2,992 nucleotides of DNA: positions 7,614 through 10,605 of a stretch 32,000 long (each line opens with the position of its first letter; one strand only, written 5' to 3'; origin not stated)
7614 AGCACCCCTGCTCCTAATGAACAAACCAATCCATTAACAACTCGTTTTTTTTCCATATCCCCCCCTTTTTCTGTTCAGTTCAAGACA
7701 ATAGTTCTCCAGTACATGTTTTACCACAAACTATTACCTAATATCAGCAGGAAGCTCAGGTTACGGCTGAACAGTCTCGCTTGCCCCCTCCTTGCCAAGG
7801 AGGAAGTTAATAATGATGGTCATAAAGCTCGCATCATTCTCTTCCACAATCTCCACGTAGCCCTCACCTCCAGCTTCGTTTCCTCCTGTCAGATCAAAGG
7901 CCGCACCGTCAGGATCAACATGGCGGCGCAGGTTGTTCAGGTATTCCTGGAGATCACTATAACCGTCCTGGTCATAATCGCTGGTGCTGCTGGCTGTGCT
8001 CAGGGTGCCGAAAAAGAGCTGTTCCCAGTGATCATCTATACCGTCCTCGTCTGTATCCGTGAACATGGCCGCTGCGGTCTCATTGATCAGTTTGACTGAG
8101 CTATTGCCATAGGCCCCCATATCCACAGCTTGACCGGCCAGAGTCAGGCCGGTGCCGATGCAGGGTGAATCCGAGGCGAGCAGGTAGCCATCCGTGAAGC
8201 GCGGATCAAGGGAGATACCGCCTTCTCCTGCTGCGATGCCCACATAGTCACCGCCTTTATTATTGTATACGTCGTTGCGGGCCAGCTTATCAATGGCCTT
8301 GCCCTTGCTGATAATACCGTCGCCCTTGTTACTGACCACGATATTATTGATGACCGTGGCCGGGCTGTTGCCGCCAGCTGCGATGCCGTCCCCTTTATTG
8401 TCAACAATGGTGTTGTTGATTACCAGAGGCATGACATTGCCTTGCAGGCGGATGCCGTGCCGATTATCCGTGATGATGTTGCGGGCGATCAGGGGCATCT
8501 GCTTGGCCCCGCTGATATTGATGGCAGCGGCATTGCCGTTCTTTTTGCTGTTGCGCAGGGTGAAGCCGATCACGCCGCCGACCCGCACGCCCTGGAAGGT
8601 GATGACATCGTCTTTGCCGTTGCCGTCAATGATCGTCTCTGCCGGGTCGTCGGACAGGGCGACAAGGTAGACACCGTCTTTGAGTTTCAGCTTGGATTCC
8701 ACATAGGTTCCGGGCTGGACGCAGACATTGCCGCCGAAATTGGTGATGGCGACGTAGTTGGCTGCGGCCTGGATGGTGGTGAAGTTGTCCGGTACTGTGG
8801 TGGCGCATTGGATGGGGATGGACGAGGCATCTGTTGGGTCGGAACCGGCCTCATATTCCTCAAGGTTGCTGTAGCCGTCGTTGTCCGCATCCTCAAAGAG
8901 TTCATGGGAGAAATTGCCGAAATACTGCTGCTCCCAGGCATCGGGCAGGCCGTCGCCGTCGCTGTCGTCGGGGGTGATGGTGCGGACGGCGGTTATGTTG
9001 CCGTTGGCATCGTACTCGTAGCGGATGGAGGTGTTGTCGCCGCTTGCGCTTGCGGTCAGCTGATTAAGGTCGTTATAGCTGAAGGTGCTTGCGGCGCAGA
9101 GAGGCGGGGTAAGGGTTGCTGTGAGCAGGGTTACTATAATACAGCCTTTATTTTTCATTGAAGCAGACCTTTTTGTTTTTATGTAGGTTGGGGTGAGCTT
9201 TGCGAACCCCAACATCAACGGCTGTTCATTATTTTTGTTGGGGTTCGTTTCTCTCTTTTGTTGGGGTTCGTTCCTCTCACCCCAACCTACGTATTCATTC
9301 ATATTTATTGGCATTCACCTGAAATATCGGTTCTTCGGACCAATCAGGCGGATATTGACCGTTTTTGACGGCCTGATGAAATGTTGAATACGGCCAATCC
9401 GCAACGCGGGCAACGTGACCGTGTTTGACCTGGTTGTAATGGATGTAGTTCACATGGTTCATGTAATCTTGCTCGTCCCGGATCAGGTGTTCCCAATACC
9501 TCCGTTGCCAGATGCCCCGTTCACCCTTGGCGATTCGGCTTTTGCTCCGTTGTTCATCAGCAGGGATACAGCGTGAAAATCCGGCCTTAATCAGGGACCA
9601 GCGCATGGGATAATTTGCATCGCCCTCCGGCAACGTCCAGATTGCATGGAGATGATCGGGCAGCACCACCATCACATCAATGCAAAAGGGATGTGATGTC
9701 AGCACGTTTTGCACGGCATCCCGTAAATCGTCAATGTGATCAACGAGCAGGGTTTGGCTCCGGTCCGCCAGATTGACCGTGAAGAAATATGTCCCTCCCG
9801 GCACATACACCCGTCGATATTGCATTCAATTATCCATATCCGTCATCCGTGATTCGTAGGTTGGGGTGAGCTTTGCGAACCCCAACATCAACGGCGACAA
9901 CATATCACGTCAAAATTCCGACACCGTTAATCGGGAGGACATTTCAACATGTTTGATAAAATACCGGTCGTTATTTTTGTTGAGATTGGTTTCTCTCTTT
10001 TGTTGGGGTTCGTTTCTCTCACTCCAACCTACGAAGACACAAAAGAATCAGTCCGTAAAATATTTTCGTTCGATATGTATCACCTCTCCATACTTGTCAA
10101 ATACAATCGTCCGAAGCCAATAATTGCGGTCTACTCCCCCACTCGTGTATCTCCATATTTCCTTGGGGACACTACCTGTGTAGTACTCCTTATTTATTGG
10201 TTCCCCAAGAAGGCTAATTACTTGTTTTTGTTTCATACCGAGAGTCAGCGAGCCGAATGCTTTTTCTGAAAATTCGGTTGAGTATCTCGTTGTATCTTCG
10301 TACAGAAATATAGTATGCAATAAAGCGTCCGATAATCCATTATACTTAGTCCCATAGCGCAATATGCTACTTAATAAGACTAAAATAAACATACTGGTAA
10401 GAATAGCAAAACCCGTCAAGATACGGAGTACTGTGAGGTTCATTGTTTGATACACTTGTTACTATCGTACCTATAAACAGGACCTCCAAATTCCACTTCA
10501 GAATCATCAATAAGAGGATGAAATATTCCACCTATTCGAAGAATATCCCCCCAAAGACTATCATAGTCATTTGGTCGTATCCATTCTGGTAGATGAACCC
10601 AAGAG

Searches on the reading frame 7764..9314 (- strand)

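Call 15: search_protein_families(library=pfam, proteins=[window:7764-9314:-], max_evalue=0.01)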
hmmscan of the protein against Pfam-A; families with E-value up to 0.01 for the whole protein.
window:7764-9314:- (517 aa): 4 families
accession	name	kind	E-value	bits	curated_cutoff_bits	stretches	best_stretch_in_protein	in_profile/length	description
PF13229.12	Beta_helix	-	4.7e-11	43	25.9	1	242-353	25-138/158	Right handed beta helix region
PF05048.19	NosD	-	1.4e-09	38.1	23.6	1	241-355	17-152/212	Periplasmic copper-binding protein (NosD)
PF05593.20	RHS_repeat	-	3.6e-07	30.8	22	1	80-112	1-33/38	RHS Repeat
PF18884.5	TSP3_bac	-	4e-07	30.2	25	2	142-163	1-22/22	Bacterial TSP3 repeat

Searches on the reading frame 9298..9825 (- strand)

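Call 15: search_protein_families(library=pfam, proteins=[window:9298-9825:-], max_evalue=0.01)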
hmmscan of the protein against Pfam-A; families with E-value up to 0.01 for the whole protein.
window:9298-9825:- (176 aa): 1 family
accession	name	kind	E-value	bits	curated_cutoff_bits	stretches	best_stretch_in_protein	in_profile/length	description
PF01797.21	Y1_Tnp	-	0.001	19.6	23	1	20-130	14-120/121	Transposase IS200 like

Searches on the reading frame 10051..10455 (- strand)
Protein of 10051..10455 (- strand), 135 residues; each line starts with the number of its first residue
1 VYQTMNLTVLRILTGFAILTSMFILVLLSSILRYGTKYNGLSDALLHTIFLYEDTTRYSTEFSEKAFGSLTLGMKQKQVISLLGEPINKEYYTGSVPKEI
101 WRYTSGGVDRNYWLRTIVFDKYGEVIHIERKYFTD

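Call 15: search_protein_families(library=pfam, proteins=[window:10051-10455:-], max_evalue=0.01)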
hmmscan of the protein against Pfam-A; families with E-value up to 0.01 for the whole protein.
window:10051-10455:- (135 aa): 1 family
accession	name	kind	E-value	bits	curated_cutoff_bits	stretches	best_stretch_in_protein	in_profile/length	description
PF04355.18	BamE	-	0.006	16.8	23.2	1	64-93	6-35/71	Outer membrane protein assembly factor BamE domain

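Call 17: search_protein_families(library=ncbifam, proteins=[window:10051-10455:-], max_evalue=0.01)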
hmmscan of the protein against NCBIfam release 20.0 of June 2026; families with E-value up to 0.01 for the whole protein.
window:10051-10455:- (135 aa): 0 families
